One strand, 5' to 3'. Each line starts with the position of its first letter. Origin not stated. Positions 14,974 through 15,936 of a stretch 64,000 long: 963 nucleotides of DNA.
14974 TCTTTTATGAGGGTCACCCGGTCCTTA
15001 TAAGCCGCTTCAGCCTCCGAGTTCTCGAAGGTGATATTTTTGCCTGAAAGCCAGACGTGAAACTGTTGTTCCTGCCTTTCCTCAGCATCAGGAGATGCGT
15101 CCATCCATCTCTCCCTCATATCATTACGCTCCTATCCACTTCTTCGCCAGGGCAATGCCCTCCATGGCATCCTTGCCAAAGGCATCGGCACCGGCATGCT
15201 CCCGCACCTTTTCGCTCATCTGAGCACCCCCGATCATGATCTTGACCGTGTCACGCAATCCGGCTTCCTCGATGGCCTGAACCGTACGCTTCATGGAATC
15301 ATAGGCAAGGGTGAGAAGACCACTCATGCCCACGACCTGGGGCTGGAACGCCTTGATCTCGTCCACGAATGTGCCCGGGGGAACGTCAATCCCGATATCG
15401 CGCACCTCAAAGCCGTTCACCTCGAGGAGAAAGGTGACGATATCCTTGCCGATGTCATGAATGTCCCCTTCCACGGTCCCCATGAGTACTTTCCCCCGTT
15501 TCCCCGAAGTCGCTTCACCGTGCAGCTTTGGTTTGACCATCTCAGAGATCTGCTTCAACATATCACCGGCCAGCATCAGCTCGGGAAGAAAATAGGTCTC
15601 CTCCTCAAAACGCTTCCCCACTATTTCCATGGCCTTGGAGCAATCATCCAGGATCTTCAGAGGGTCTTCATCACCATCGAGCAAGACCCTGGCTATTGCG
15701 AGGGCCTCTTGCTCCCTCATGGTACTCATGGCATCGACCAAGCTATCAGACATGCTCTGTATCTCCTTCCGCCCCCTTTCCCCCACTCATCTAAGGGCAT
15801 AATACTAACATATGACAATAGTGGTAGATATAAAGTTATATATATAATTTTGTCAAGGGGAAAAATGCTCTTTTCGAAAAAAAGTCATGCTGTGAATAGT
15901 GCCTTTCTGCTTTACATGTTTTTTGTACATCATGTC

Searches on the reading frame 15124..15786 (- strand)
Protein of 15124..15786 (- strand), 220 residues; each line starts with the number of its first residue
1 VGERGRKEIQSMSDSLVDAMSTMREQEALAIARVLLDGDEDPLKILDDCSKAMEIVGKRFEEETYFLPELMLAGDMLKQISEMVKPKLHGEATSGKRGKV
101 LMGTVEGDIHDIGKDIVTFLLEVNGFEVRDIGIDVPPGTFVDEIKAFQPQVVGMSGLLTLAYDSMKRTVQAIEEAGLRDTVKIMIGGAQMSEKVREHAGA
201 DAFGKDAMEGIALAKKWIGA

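Call 6: search_protein_families(library=pfam, proteins=[window:15124-15786:-])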
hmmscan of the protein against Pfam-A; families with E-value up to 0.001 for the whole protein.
window:15124-15786:- (220 aa): 2 families
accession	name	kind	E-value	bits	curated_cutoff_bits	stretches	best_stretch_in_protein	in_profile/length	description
PF02310.24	B12-binding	-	2.3e-22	79.5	32.1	1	98-210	1-119/121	B12 binding domain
PF02607.22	B12-binding_2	-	6.5e-13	49.1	23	1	14-83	3-72/74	B12 binding domain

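Call 36: find_homologous_proteins(query=window:15124-15744:-, max_evalue=1e-40)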
Query window:15124-15744:- (206 aa): 7822 proteins with E <= 1e-40 among 8000 candidates; the best 120 are listed.
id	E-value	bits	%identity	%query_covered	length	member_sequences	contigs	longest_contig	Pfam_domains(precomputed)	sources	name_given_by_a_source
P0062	5.8e-119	413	94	100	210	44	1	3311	PF02607.23,PF02310.25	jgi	jgi:5-methyltetrahydrofolate--homocysteine methyltransferase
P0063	4.1e-118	410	93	99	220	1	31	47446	PF02607.23,PF02310.25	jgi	jgi:methanogenic corrinoid protein MtbC1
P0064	6.6e-118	410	94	100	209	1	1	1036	PF02607.23,PF02310.25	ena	-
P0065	2.7e-116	404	92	100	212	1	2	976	PF02607.23,PF02310.25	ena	-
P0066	3.7e-116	404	94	98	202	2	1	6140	PF02607.23,PF02310.25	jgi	jgi:methanogenic corrinoid protein MtbC1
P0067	1.5e-115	402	92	100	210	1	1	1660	PF02607.23,PF02310.25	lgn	-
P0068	1.2e-114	399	90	100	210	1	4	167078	PF02607.23,PF02310.25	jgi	jgi:methanogenic corrinoid protein MtbC1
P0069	1.7e-112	392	89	100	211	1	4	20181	PF02607.23,PF02310.25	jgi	jgi:methanogenic corrinoid protein MtbC1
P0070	7.9e-112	390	88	100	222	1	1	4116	PF02607.23,PF02310.25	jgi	jgi:methanogenic corrinoid protein MtbC1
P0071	2.0e-110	385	89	100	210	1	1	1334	PF02607.23,PF02310.25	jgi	jgi:5-methyltetrahydrofolate--homocysteine methyltransferase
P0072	6.8e-107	374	85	100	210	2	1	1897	PF02607.23,PF02310.25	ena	-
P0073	7.4e-107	373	86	100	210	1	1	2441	PF02607.23,PF02310.25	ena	-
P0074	1.9e-102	359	84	96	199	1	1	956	PF02607.23,PF02310.25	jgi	jgi:5-methyltetrahydrofolate--homocysteine methyltransferase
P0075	1.9e-101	356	80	99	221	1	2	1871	PF02607.23,PF02310.25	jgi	jgi:5-methyltetrahydrofolate--homocysteine methyltransferase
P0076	5.4e-101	354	80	99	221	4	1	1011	PF02607.23,PF02310.25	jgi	jgi:5-methyltetrahydrofolate--homocysteine methyltransferase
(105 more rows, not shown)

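Call 37: find_encoding_contigs(protein=P0063, flank=7000, max_places=6)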
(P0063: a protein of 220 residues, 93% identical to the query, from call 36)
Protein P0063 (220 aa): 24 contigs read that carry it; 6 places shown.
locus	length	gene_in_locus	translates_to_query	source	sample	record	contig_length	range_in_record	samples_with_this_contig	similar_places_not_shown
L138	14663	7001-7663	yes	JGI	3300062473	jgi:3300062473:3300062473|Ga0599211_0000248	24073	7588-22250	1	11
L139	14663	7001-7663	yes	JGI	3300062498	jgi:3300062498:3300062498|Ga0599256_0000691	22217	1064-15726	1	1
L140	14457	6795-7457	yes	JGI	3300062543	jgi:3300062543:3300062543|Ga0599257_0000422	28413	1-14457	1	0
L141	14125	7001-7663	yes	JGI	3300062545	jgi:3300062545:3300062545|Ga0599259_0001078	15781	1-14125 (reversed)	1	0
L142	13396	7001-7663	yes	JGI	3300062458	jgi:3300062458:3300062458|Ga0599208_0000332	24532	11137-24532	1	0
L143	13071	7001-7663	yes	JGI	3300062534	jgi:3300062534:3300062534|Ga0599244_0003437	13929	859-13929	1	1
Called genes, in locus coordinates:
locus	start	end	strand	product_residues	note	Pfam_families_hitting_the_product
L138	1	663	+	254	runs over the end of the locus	PF00106:adh_short, PF08659:KR, PF13561:adh_short_C2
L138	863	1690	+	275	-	PF09339:HTH_IclR (weak), PF01614:IclR_C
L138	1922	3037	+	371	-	PF03480:DctP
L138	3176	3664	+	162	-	PF04290:DctQ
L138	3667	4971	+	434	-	PF06808:DctM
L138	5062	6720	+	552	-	PF00501:AMP-binding, PF13193:AMP-binding_C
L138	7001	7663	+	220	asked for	PF02607:B12-binding_2, PF02310:B12-binding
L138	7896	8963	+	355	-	PF03480:DctP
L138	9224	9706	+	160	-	PF04290:DctQ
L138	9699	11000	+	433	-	PF06808:DctM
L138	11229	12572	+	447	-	PF01208:URO-D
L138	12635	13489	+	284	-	PF00809:Pterin_bind, PF03599:CdhD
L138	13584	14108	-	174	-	PF12844:HTH_19, PF13443:HTH_26 (weak), PF13560:HTH_31, PF01381:HTH_3, PF02311:AraC_binding, PF07883:Cupin_2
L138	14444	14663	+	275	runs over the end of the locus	PF13476:AAA_23 (weak), PF00005:ABC_tran, PF12399:BCA_ABC_TP_C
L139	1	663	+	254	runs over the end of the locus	PF00106:adh_short, PF08659:KR, PF13561:adh_short_C2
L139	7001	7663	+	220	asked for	PF02607:B12-binding_2, PF02310:B12-binding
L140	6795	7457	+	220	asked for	PF02607:B12-binding_2, PF02310:B12-binding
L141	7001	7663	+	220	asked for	PF02607:B12-binding_2, PF02310:B12-binding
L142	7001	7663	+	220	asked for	PF02607:B12-binding_2, PF02310:B12-binding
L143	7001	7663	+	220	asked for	PF02607:B12-binding_2, PF02310:B12-binding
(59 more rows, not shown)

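Call 38: find_encoding_contigs(protein=P0068, flank=7000, max_places=4)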
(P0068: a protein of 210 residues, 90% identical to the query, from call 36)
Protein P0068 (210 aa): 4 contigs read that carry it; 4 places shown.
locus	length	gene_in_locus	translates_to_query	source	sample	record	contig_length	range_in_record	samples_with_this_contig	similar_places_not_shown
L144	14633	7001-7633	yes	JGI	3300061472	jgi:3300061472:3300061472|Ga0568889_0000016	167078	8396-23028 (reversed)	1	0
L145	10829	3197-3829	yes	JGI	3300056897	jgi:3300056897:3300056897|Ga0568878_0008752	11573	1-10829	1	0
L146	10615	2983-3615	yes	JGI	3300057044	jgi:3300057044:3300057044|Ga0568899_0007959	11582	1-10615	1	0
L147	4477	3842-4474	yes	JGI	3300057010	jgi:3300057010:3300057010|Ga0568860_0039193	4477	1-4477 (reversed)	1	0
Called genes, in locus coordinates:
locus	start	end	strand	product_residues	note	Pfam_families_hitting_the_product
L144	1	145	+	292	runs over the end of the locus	PF09339:HTH_IclR, PF01614:IclR_C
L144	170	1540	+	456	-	PF00501:AMP-binding (weak), PF14535:AMP-binding_C_2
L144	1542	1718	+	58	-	-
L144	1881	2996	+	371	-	PF03480:DctP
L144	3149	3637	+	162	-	PF04290:DctQ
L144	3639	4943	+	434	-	PF06808:DctM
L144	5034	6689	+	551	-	PF00501:AMP-binding, PF13193:AMP-binding_C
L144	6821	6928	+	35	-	-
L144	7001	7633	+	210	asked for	PF02607:B12-binding_2, PF02310:B12-binding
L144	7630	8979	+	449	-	PF01208:URO-D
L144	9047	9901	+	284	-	PF00809:Pterin_bind, PF03599:CdhD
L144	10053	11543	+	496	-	PF00501:AMP-binding, PF13193:AMP-binding_C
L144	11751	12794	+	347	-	PF03444:WHD_HrcA (weak), PF01628:HrcA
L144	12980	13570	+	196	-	PF01025:GrpE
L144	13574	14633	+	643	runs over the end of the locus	PF00012:HSP70, PF06723:MreB_Mbl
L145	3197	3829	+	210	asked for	PF02607:B12-binding_2, PF02310:B12-binding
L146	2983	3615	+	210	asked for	PF02607:B12-binding_2, PF02310:B12-binding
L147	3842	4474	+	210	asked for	PF02607:B12-binding_2, PF02310:B12-binding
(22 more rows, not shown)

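Call 39: find_encoding_contigs(protein=P0069, flank=7000, max_places=4)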
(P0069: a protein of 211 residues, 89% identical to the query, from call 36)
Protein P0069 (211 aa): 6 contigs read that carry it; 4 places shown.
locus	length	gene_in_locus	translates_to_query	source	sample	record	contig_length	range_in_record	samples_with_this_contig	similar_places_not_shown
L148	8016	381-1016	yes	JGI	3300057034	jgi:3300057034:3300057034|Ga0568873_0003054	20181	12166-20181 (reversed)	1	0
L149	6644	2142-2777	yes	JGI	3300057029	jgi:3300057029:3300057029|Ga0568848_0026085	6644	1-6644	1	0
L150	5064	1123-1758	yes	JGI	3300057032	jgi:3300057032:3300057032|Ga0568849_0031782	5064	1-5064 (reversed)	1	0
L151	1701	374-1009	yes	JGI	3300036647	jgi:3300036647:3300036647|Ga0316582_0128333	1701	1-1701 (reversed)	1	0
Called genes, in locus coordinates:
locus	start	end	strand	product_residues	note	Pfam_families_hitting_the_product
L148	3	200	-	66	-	?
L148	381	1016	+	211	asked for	PF02607:B12-binding_2, PF02310:B12-binding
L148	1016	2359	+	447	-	PF01208:URO-D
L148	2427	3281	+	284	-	PF00809:Pterin_bind, PF03599:CdhD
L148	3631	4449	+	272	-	PF13476:AAA_23 (weak), PF00005:ABC_tran, PF12399:BCA_ABC_TP_C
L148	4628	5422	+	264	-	PF00005:ABC_tran, PF13304:AAA_21 (faint)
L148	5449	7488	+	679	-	PF00501:AMP-binding, PF23562:AMP-binding_C_3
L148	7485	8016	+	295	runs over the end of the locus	PF02653:BPD_transp_2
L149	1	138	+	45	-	?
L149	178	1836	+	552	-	PF00501:AMP-binding, PF13193:AMP-binding_C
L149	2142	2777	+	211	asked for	PF02607:B12-binding_2, PF02310:B12-binding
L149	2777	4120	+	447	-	PF01208:URO-D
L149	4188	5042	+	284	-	PF00809:Pterin_bind, PF03599:CdhD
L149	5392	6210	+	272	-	PF13476:AAA_23 (weak), PF00005:ABC_tran, PF12399:BCA_ABC_TP_C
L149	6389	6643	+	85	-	?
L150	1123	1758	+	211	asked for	PF02607:B12-binding_2, PF02310:B12-binding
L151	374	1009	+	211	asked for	PF02607:B12-binding_2, PF02310:B12-binding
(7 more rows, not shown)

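Call 42: find_encoding_contigs(protein=P0070, flank=6000, max_places=3)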
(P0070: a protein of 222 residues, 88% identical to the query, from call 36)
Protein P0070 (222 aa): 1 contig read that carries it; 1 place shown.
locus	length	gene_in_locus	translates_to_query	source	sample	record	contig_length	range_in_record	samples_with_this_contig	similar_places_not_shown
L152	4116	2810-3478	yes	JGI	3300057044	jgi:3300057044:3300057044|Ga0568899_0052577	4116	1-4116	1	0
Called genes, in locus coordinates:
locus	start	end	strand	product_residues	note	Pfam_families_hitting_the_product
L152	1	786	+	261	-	?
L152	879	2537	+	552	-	PF00501:AMP-binding, PF13193:AMP-binding_C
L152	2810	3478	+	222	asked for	PF02607:B12-binding_2, PF02310:B12-binding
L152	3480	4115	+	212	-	?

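Call 43: find_encoding_contigs(protein=P0066, flank=6000, max_places=3)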
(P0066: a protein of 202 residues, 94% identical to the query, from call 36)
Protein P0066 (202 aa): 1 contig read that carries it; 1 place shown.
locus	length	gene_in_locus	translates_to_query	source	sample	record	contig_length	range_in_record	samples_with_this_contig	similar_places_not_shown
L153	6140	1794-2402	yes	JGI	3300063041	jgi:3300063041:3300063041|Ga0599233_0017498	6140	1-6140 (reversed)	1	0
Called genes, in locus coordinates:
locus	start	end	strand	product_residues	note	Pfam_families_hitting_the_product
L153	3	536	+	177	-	?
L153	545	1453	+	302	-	PF00501:AMP-binding, PF13193:AMP-binding_C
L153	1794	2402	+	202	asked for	PF02607:B12-binding_2, PF02310:B12-binding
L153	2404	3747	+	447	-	PF01208:URO-D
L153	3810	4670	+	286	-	PF00809:Pterin_bind, PF03599:CdhD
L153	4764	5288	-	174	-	PF12844:HTH_19 (weak), PF13443:HTH_26 (weak), PF13560:HTH_31, PF01381:HTH_3, PF02311:AraC_binding, PF07883:Cupin_2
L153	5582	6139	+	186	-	?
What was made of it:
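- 12859..15744 (-): Corrinoid-dependent methyltransferase operon: corrinoid protein (probable start ATG 15744), URO-D-family methyltransferase, and pterin-binding methyltransferase. Orthologous operons in calls 37-39 and 43.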
